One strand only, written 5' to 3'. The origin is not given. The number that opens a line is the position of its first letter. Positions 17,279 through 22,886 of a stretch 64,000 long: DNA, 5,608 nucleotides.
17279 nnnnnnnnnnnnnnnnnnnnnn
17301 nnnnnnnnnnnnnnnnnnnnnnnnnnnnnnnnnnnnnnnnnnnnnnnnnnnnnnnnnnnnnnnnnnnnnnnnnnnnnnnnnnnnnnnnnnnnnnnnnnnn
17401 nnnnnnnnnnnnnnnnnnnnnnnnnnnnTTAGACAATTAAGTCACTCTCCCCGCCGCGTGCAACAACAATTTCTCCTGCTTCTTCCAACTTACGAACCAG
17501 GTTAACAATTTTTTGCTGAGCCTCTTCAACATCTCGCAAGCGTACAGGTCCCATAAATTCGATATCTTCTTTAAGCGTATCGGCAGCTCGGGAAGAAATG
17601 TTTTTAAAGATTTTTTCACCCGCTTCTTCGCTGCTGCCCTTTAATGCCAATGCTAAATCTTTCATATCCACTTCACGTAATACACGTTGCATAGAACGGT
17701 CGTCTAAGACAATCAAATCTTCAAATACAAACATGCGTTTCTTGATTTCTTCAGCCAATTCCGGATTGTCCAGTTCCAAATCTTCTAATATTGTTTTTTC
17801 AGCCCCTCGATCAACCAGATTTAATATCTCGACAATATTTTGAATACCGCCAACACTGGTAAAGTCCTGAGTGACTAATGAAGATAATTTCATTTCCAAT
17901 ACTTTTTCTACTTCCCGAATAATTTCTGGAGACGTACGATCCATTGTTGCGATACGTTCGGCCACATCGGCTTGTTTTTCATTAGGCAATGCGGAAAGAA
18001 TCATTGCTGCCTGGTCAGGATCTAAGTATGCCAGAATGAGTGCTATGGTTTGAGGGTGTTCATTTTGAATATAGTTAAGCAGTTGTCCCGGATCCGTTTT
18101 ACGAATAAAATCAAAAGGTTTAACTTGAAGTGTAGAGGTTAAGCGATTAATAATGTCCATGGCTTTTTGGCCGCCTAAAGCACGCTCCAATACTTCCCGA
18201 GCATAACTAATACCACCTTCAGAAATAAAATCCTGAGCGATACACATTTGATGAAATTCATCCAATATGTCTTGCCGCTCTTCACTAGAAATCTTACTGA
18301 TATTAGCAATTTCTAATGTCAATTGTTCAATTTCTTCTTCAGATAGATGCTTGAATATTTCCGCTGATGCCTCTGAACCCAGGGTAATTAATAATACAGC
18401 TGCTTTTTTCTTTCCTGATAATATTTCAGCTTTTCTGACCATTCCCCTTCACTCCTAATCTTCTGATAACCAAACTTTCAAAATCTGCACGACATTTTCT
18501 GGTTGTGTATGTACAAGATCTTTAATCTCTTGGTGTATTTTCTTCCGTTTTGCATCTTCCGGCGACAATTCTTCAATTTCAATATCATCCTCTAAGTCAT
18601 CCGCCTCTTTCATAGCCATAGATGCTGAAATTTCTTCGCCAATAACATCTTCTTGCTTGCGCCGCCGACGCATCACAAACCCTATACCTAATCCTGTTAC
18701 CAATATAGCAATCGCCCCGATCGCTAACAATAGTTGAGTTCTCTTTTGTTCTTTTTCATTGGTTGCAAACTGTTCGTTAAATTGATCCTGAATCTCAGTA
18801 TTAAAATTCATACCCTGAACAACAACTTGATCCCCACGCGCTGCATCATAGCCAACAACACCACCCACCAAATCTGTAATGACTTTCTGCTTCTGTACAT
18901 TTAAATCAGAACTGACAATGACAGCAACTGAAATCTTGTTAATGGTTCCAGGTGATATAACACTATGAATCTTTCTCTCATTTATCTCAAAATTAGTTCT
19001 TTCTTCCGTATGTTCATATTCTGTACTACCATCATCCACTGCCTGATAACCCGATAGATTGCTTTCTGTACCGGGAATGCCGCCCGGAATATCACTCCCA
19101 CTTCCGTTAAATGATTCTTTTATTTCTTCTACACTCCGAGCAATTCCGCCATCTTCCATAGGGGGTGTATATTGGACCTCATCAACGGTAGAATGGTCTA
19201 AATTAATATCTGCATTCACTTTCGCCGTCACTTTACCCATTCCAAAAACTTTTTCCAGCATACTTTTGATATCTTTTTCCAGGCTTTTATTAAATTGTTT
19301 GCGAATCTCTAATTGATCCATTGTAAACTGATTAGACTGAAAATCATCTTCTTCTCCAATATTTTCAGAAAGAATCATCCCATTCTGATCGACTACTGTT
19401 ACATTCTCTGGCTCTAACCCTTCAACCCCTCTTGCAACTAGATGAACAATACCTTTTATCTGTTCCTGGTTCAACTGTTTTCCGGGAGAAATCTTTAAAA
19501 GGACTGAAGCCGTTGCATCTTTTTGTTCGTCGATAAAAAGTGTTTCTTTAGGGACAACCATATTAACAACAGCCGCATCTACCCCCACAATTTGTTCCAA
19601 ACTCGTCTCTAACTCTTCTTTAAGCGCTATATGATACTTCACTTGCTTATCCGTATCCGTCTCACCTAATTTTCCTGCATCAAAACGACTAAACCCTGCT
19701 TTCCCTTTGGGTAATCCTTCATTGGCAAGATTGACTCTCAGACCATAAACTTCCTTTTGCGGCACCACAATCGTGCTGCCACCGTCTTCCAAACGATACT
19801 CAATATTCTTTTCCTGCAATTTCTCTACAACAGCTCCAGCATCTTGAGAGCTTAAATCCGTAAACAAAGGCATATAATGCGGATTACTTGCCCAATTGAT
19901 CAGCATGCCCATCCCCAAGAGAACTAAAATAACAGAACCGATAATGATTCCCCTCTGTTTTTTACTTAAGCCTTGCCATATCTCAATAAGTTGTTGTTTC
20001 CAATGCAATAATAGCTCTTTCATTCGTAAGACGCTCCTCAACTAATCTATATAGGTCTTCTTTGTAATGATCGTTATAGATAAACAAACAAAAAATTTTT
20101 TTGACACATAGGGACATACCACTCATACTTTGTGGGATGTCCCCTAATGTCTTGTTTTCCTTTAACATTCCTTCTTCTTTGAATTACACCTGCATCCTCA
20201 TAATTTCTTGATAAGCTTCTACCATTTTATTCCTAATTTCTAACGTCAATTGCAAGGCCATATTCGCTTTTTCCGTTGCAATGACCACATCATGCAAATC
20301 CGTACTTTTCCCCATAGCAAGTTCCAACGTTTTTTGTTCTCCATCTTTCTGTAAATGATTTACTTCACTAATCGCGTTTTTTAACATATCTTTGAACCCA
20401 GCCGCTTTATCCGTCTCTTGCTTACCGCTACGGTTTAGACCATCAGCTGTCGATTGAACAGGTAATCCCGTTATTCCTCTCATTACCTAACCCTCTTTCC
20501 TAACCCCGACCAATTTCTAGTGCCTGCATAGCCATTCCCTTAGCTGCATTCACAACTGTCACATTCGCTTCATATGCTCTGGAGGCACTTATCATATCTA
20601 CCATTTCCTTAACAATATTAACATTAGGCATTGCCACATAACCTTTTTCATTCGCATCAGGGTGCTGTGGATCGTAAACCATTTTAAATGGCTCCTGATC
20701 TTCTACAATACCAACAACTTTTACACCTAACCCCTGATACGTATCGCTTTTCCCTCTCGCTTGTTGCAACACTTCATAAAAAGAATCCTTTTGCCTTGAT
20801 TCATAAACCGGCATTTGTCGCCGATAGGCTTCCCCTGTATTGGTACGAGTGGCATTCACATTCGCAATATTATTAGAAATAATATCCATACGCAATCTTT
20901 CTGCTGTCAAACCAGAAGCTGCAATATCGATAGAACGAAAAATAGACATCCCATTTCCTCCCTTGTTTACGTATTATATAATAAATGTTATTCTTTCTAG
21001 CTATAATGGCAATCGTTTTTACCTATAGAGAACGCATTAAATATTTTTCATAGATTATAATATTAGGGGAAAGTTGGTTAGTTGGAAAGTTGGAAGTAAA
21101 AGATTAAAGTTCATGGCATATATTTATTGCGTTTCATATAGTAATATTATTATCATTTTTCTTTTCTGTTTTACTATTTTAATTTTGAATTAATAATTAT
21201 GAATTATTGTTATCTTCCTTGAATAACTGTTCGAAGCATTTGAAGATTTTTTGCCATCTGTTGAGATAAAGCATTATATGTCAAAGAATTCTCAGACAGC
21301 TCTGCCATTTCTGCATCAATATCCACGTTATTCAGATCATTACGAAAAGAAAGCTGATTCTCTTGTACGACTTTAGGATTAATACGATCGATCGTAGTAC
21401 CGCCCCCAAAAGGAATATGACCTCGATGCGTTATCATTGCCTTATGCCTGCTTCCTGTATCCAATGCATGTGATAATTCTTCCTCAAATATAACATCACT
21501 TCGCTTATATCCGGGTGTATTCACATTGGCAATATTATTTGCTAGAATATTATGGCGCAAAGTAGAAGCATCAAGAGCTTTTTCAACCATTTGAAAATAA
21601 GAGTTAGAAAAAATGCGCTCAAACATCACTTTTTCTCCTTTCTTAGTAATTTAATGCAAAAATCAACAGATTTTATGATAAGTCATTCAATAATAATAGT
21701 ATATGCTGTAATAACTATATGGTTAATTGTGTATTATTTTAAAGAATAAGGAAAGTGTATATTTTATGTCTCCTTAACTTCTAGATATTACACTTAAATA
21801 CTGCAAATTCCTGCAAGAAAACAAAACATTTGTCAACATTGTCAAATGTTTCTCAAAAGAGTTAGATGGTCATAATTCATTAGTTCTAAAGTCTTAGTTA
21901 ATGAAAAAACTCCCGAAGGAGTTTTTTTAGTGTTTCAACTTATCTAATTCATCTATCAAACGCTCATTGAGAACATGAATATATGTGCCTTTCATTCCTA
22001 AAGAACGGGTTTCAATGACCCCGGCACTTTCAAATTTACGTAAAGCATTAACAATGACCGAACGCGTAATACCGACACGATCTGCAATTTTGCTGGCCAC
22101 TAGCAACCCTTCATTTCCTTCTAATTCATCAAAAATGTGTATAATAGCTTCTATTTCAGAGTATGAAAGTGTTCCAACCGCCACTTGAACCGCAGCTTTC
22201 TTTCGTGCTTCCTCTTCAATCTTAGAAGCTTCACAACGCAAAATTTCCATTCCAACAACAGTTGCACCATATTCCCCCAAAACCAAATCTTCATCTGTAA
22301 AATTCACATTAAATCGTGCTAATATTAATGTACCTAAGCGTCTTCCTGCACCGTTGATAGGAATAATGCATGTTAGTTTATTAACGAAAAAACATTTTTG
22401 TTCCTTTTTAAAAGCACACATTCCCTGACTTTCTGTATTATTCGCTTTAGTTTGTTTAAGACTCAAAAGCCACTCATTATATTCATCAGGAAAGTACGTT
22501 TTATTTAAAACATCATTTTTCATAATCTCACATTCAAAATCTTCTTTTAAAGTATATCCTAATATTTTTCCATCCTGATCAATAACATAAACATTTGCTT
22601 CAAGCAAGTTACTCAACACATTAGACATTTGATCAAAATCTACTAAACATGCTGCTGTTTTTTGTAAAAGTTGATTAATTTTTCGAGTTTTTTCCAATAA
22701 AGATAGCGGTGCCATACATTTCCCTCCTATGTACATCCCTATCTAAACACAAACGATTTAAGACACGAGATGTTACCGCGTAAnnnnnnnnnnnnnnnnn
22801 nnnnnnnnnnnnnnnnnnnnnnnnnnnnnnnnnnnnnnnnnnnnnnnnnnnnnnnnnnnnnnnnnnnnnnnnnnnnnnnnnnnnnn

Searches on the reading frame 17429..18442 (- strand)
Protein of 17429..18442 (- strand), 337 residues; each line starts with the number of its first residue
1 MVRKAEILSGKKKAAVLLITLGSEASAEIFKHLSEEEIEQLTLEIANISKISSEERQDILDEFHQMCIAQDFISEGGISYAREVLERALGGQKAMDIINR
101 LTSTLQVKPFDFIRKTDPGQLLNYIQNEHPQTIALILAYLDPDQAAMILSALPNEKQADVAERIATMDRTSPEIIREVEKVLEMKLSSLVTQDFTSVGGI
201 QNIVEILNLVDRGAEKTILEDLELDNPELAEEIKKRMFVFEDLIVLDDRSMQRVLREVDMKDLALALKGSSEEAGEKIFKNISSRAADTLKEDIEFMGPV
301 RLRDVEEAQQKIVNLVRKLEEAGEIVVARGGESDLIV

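Call 53: search_protein_families(library=pfam, proteins=[window:17429-18442:-], max_evalue=0.00001)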
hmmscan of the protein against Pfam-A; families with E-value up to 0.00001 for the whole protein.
window:17429-18442:- (337 aa): 4 families
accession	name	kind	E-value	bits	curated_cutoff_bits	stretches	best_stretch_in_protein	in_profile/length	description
PF01706.21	FliG_C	-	7.1e-51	171.5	23.3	1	220-326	1-107/108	FliG C-terminal domain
PF14842.11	FliG_N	-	2.7e-47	160.1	25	2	8-110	2-104/104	FliG N-terminal domain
PF14841.11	FliG_M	-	7.3e-40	135.5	25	1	118-192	1-75/76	FliG middle domain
PF03448.22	MgtE_N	-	2.4e-07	31.6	25.9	0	113-169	34-90/102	MgtE intracellular N domain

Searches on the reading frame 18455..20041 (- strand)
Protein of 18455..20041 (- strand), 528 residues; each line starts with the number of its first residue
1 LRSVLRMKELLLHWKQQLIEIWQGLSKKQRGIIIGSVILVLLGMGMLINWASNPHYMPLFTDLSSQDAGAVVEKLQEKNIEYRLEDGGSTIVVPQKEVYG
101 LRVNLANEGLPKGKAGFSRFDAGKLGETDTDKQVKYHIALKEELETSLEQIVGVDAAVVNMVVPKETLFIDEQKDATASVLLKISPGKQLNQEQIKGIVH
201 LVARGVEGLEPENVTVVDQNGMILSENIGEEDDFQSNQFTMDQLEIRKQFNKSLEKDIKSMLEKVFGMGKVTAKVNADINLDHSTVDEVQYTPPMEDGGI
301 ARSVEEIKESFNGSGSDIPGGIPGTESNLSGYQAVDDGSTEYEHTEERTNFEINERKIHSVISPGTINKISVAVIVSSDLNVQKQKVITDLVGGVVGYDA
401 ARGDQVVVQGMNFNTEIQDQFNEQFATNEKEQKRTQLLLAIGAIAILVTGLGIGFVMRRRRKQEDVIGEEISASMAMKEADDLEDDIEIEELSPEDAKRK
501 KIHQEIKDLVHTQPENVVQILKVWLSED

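Call 53: search_protein_families(library=pfam, proteins=[window:18455-20041:-], max_evalue=0.00001)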
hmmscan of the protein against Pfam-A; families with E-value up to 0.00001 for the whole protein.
window:18455-20041:- (528 aa): 2 families
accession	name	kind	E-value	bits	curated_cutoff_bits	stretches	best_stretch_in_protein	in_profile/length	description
PF01514.23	YscJ_FliF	-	3e-62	210.1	24.4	1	52-225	2-178/179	Secretory protein of YscJ/FliF family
PF08345.17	YscJ_FliF_C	-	2.7e-33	115.9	23.8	1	262-413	1-147/147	Flagellar M-ring protein C-terminal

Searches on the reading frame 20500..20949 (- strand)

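Call 53: search_protein_families(library=pfam, proteins=[window:20500-20949:-], max_evalue=0.00001)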
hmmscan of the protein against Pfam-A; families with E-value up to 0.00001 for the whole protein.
window:20500-20949:- (149 aa): 2 families
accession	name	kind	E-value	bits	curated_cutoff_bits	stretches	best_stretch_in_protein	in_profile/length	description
PF06429.18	Flg_bbr_C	-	1.4e-15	57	23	1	102-145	2-45/46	Flagellar basal body rod FlgEFG protein C-terminal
PF00460.25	Flg_bb_rod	-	3.2e-09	37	20.7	1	7-34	1-27/31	Flagella basal body rod protein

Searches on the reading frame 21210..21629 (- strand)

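Call 90: search_protein_families(library=pfam, proteins=[window:21210-21629:-], max_evalue=0.0001)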
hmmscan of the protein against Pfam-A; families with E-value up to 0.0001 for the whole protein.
window:21210-21629:- (139 aa): 1 family
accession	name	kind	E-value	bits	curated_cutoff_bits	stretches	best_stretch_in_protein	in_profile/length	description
PF00460.25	Flg_bb_rod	-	5.8e-08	33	20.7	1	18-42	7-31/31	Flagella basal body rod protein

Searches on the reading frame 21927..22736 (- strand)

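Call 54: search_protein_families(library=pfam, proteins=[window:21927-22736:-], max_evalue=0.00001)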
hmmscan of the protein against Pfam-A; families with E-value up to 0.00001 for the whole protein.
window:21927-22736:- (269 aa): 2 families
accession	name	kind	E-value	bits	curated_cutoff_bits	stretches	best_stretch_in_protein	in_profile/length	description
PF06018.20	CodY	-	4.3e-66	222.2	29.5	1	12-189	1-177/177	CodY GAF-like domain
PF08222.17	HTH_CodY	-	2.7e-31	107.4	27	1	209-266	2-59/61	CodY helix-turn-helix domain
